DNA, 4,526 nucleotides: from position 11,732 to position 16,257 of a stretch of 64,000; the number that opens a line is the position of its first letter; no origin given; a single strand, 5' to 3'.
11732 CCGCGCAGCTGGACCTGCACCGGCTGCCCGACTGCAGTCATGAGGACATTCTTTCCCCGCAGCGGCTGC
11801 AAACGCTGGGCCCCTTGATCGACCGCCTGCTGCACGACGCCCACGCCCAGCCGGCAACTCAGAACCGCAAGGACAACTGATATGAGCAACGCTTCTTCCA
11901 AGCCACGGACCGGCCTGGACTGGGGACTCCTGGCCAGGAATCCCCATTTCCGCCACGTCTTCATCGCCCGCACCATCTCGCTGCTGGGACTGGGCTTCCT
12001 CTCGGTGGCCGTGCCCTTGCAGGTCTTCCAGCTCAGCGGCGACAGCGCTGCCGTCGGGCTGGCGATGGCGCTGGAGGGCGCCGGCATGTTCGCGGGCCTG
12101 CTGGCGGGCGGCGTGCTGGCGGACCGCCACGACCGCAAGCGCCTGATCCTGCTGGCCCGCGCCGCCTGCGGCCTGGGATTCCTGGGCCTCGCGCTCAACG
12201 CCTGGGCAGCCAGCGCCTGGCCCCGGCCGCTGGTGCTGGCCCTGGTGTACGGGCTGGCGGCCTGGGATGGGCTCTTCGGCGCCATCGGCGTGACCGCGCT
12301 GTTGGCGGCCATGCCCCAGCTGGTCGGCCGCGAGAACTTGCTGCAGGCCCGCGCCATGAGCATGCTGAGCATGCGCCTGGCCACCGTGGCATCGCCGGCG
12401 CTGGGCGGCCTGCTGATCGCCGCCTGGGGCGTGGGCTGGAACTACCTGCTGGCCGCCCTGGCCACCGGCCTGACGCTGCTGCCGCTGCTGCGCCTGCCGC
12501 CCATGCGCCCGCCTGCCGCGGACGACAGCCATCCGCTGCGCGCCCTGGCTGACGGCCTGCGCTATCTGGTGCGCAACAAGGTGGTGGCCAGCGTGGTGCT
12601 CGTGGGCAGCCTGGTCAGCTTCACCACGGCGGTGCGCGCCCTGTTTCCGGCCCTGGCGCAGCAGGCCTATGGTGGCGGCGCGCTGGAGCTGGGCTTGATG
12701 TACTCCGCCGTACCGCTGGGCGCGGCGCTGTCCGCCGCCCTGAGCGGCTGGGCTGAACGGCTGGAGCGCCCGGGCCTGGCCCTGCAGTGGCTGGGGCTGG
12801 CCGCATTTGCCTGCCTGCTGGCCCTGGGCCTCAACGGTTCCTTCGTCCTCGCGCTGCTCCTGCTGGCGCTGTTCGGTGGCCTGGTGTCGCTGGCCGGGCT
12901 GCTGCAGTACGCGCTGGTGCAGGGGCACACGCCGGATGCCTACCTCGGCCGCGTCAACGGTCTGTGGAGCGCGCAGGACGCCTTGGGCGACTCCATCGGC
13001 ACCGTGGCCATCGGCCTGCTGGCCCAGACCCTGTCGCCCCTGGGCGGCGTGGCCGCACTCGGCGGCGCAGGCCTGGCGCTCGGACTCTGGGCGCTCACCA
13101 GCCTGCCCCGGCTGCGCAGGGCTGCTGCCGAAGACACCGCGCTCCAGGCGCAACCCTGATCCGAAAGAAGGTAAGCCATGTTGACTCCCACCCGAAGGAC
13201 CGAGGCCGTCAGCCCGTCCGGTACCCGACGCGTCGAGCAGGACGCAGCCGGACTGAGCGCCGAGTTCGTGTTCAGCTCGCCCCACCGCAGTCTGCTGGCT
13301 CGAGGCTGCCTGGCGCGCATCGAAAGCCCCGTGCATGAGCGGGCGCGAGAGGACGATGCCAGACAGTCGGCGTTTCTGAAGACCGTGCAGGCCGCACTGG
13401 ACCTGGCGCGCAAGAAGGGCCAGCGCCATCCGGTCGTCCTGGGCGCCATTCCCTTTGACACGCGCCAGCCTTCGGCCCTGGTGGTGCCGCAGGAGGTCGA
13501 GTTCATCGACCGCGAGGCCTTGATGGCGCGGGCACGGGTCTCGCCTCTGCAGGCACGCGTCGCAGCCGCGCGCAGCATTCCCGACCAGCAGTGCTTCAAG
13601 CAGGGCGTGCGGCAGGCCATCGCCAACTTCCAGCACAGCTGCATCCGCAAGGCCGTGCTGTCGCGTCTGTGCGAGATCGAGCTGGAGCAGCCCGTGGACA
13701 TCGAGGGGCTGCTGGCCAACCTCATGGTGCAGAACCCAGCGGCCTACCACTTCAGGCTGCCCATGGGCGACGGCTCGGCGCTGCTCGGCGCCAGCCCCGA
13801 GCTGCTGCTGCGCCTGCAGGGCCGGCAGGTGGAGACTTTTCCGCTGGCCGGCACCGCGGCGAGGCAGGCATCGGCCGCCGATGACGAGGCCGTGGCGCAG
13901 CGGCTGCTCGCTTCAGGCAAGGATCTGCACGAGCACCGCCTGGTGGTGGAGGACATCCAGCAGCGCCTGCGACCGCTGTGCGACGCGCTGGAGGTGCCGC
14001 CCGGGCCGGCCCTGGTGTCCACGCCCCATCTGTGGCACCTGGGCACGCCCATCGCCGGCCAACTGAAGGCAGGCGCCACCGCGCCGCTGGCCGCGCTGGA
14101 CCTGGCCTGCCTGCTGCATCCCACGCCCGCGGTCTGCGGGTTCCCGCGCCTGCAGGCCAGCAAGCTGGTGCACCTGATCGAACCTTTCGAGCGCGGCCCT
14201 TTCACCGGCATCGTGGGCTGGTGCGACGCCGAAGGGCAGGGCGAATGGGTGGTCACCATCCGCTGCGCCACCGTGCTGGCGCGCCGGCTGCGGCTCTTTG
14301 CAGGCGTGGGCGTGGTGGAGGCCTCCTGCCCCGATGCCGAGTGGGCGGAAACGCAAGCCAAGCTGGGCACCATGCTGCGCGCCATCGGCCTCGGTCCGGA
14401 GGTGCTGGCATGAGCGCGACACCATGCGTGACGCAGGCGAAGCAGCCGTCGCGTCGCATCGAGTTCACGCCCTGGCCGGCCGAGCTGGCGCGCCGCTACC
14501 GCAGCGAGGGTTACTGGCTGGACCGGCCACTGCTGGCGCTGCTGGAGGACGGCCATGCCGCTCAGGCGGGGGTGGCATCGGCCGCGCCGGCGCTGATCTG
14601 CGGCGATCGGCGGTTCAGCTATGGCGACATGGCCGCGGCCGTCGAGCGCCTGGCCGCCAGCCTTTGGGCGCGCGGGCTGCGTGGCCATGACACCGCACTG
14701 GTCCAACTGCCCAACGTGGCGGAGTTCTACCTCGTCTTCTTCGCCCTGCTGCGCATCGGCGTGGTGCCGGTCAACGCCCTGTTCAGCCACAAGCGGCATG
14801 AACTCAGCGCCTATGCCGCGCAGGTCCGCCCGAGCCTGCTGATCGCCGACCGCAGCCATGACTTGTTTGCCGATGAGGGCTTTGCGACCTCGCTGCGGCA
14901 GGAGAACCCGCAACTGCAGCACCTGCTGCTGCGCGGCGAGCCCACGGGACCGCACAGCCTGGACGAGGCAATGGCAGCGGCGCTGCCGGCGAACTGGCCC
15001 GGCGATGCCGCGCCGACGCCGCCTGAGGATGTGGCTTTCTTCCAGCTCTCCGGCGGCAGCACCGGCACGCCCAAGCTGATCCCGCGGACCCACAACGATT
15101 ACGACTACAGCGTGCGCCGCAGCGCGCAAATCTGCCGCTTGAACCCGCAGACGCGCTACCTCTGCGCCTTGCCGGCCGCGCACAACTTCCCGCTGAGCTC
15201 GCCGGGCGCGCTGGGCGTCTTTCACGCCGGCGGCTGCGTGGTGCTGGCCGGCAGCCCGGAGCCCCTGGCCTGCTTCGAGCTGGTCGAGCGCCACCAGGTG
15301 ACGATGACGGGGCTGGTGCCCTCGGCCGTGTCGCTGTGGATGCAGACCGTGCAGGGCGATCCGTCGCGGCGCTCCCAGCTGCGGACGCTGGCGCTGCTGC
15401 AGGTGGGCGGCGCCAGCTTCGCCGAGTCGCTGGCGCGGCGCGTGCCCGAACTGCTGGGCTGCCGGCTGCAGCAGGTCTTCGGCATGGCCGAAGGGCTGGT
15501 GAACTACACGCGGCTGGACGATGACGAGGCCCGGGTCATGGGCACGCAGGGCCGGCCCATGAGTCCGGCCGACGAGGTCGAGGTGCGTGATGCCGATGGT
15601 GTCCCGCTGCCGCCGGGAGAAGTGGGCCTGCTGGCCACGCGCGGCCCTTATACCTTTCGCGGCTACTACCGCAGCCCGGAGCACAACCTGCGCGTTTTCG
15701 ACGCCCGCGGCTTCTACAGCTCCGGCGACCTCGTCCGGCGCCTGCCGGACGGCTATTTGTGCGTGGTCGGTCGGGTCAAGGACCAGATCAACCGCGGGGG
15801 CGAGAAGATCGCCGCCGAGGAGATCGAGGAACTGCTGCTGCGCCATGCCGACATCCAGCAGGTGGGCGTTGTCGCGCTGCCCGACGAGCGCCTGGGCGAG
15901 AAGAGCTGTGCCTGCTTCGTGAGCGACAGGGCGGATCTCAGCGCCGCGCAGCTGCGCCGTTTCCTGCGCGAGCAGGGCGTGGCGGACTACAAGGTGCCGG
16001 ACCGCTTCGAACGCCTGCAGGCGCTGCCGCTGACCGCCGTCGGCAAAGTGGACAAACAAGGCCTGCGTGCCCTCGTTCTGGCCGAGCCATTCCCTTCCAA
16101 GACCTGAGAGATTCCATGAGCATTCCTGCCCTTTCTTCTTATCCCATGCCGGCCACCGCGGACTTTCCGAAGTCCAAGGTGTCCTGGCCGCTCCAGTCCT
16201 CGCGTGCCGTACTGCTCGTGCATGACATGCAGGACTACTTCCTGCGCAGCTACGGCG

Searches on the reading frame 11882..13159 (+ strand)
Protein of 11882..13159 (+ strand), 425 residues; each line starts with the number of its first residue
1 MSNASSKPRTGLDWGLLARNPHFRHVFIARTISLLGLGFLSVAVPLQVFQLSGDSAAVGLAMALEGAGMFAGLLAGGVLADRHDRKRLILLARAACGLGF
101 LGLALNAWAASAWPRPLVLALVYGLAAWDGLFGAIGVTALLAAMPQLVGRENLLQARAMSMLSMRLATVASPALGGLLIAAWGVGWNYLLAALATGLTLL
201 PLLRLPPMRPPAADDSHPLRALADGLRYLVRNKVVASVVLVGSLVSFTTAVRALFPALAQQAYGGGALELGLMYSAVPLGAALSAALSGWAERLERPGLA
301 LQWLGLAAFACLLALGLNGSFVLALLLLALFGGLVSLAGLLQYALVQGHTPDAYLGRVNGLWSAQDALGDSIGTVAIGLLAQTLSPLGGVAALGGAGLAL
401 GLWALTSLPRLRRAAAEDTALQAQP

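Call 7: search_protein_families(library=pfam, proteins=[window:11882-13159:+], max_evalue=0.0001)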
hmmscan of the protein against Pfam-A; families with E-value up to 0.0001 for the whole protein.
window:11882-13159:+ (425 aa): 2 families
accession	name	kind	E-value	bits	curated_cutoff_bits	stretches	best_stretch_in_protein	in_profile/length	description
PF07690.21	MFS_1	-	1.6e-25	90.2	33.4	2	26-289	1-259/347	Major Facilitator Superfamily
PF05977.19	MFS_3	-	6.7e-22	78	27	1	19-418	8-402/524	Transmembrane secretion effector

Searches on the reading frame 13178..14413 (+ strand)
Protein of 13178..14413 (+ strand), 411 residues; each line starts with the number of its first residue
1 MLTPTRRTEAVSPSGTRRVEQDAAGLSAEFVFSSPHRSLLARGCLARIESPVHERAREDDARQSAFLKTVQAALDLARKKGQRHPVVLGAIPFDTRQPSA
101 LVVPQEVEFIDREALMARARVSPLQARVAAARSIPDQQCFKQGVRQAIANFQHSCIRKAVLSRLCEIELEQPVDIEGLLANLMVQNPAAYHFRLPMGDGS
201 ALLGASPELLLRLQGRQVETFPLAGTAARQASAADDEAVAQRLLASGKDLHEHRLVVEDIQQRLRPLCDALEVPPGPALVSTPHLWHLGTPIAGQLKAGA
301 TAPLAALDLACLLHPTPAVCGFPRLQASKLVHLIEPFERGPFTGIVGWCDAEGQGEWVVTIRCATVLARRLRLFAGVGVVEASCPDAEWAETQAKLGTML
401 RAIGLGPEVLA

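Call 7: search_protein_families(library=pfam, proteins=[window:13178-14413:+], max_evalue=0.0001)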
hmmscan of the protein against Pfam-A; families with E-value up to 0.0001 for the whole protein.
window:13178-14413:+ (411 aa): 1 family
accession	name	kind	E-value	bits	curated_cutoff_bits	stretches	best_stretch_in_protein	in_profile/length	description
PF00425.24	Chorismate_bind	-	1.4e-71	241.6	27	1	137-395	2-257/257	chorismate binding enzyme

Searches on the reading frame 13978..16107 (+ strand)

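Call 7: search_protein_families(library=pfam, proteins=[window:13978-16107:+], max_evalue=0.0001)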
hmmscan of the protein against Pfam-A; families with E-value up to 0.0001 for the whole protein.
window:13978-16107:+ (709 aa): 2 families
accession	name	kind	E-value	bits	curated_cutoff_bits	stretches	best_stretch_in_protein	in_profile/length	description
PF00501.34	AMP-binding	-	1.3e-65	222.1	29.9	1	196-564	4-384/384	AMP-binding enzyme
PF13193.12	AMP-binding_C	-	9.3e-12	46.1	24.5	1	615-690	1-76/76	AMP-binding enzyme C-terminal domain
